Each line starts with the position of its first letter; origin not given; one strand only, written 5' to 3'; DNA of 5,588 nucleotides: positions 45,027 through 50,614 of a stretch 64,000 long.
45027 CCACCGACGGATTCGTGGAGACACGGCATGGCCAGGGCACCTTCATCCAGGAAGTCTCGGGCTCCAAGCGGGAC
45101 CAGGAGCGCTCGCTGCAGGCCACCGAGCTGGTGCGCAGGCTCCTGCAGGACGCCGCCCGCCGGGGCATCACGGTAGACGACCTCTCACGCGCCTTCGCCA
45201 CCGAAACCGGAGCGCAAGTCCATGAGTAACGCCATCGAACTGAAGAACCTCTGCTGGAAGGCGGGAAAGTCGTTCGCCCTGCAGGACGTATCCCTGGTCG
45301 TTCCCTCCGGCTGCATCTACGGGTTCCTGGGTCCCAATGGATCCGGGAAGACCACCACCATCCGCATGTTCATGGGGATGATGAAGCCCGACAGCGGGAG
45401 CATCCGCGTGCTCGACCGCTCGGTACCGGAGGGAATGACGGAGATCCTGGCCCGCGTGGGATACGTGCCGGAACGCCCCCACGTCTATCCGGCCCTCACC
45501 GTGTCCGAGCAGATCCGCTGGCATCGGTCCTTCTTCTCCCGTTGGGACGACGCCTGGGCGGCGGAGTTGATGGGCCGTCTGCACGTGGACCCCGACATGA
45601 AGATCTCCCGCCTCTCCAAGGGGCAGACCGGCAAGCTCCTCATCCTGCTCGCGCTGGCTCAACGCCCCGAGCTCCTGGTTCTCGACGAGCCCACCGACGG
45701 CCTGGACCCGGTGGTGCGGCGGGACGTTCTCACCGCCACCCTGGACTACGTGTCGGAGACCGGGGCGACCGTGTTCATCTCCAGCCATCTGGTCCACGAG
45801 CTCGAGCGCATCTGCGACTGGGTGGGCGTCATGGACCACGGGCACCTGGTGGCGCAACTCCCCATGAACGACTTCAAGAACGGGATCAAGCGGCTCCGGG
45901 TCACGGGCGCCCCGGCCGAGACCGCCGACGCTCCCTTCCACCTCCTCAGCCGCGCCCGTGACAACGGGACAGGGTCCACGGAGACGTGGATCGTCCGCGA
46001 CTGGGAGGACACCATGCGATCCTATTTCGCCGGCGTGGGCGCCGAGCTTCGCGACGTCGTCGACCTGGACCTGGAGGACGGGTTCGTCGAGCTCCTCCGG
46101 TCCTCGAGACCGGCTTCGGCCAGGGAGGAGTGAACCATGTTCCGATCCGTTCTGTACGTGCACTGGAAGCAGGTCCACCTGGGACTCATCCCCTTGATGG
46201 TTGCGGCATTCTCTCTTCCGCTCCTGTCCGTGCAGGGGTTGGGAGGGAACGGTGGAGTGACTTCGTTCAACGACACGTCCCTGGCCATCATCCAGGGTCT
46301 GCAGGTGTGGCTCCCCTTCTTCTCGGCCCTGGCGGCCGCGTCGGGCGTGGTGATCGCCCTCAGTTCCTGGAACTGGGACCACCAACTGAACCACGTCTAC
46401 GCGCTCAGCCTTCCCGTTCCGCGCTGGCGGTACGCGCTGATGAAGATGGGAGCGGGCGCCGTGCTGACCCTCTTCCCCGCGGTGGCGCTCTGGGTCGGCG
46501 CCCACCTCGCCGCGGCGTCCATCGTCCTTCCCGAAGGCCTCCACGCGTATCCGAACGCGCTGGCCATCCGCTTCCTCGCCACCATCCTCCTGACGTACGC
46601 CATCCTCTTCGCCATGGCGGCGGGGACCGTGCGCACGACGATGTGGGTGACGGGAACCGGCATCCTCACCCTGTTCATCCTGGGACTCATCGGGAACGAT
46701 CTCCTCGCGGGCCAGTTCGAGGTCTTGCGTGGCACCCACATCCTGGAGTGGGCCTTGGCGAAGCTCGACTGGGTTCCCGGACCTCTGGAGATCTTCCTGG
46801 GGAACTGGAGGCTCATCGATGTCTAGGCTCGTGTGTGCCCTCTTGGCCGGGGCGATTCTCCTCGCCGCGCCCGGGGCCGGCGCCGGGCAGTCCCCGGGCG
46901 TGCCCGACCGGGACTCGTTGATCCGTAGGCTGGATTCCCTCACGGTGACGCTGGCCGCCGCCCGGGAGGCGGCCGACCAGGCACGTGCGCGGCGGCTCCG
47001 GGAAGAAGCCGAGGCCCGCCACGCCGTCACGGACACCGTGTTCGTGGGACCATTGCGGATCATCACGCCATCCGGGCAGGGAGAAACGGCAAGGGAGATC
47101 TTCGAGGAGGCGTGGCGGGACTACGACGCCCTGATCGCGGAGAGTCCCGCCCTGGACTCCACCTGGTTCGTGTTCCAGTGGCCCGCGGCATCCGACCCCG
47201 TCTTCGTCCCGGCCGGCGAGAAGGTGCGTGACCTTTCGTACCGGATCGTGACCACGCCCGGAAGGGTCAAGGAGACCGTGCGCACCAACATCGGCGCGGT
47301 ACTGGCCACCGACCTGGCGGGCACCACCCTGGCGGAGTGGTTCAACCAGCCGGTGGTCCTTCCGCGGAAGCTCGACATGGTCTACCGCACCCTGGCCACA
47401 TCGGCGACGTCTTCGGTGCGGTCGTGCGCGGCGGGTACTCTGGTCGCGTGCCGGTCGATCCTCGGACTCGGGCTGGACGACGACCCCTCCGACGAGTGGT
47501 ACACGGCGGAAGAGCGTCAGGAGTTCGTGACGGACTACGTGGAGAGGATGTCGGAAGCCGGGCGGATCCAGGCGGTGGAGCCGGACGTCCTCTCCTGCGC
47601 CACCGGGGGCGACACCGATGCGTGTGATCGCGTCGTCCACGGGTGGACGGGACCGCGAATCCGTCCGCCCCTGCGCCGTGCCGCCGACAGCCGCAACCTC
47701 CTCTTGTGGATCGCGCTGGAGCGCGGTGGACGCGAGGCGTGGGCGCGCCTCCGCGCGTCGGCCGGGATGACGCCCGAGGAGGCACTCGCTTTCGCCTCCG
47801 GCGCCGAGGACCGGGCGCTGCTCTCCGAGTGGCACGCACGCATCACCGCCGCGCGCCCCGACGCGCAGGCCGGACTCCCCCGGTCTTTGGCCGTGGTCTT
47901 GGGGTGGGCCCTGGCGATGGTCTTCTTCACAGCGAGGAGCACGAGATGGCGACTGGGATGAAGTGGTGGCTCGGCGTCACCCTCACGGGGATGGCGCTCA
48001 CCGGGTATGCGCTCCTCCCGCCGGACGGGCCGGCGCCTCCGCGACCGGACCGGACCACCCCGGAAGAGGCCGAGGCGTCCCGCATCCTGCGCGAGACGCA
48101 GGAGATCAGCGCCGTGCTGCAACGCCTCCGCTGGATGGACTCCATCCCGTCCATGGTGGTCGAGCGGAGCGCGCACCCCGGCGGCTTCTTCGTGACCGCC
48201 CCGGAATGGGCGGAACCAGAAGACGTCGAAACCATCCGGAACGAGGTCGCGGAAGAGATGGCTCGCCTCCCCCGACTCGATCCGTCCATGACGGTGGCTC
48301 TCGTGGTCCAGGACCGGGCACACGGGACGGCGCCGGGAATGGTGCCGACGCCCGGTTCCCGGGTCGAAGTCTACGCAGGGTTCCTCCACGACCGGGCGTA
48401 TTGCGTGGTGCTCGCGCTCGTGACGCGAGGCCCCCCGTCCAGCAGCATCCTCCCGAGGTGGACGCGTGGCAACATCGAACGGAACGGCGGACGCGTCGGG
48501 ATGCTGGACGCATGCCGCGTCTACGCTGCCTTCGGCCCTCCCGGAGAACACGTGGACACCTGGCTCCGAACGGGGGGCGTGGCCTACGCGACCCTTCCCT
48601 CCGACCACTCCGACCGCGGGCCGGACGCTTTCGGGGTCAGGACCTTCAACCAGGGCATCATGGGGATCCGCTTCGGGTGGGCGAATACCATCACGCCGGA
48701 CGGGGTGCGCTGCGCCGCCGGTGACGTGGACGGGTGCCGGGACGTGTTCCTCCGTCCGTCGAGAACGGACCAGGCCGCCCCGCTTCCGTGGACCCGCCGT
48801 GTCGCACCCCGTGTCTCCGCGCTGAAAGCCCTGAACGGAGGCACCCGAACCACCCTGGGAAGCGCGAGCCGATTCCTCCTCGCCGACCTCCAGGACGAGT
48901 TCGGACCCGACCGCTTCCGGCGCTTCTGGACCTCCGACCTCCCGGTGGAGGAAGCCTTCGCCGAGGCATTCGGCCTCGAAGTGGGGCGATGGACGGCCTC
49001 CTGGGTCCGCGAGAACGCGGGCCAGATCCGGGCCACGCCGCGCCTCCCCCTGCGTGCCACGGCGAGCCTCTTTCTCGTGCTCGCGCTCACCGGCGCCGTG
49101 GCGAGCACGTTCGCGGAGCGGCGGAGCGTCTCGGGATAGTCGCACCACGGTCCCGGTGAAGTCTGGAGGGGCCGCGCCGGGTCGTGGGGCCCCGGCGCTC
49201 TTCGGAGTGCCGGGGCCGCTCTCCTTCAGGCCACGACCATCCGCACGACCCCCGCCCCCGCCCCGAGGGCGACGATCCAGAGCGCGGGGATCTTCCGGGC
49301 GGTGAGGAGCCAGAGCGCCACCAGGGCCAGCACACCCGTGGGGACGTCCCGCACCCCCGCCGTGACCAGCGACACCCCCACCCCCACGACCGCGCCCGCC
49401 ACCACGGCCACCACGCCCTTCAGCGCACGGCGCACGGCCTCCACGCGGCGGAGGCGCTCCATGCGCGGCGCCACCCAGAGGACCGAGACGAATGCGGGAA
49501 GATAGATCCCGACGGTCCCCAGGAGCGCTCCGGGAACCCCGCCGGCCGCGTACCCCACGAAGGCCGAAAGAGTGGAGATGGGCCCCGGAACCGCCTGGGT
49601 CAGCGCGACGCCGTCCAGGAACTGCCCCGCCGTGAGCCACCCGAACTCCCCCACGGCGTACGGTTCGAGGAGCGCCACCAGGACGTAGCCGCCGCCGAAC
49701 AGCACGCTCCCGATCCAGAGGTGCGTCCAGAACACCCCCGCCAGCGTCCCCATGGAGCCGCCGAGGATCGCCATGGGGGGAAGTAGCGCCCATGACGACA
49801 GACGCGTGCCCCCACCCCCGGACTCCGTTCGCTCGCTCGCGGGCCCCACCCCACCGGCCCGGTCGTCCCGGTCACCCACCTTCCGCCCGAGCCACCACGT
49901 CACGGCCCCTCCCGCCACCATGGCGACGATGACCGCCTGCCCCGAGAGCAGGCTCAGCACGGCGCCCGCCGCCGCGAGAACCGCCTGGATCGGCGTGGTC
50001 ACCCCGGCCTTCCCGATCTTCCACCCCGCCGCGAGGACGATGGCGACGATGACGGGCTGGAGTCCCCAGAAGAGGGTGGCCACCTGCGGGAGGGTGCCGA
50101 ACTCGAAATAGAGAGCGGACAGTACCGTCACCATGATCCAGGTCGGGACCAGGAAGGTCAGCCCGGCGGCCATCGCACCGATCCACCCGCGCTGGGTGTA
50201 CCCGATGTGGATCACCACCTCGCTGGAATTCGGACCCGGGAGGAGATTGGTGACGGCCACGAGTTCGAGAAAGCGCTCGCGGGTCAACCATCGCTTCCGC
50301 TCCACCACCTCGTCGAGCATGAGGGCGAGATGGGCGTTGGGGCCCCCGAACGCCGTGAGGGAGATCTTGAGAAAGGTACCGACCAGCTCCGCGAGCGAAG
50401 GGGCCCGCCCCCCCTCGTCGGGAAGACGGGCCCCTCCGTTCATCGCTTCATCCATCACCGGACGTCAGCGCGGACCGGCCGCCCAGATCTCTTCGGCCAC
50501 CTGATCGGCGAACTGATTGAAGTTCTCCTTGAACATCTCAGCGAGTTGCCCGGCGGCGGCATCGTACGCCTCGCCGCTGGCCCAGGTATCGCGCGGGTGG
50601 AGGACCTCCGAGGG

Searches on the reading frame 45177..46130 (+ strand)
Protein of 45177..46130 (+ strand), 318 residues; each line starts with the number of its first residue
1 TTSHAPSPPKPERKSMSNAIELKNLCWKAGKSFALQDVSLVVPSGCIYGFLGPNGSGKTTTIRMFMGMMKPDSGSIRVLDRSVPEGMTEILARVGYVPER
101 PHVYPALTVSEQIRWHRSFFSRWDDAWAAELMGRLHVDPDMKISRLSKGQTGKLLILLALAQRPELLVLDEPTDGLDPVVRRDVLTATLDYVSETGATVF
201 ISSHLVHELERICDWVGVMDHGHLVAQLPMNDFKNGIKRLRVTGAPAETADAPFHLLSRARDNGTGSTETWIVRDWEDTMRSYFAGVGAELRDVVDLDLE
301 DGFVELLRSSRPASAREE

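Call 52: search_protein_families(library=pfam, proteins=[window:45177-46130:+], max_evalue=0.0001)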
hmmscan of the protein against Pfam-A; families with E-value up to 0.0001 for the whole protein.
window:45177-46130:+ (318 aa): 2 families
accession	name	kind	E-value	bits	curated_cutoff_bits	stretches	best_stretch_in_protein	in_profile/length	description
PF00005.33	ABC_tran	-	2e-27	96.9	25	1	35-173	1-136/137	ABC transporter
PF13304.12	AAA_21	-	4.8e-11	43.7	27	1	143-205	235-299/304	AAA domain, putative AbiEii toxin, Type IV TA system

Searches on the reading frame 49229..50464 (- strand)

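Call 52: search_protein_families(library=pfam, proteins=[window:49229-50464:-], max_evalue=0.0001)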
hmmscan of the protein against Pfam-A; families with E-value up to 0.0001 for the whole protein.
window:49229-50464:- (412 aa): 1 family
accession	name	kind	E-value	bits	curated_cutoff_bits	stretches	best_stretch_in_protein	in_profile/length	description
PF02417.20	Chromate_transp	-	7e-75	251.1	28.6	2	26-189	2-165/166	Chromate transporter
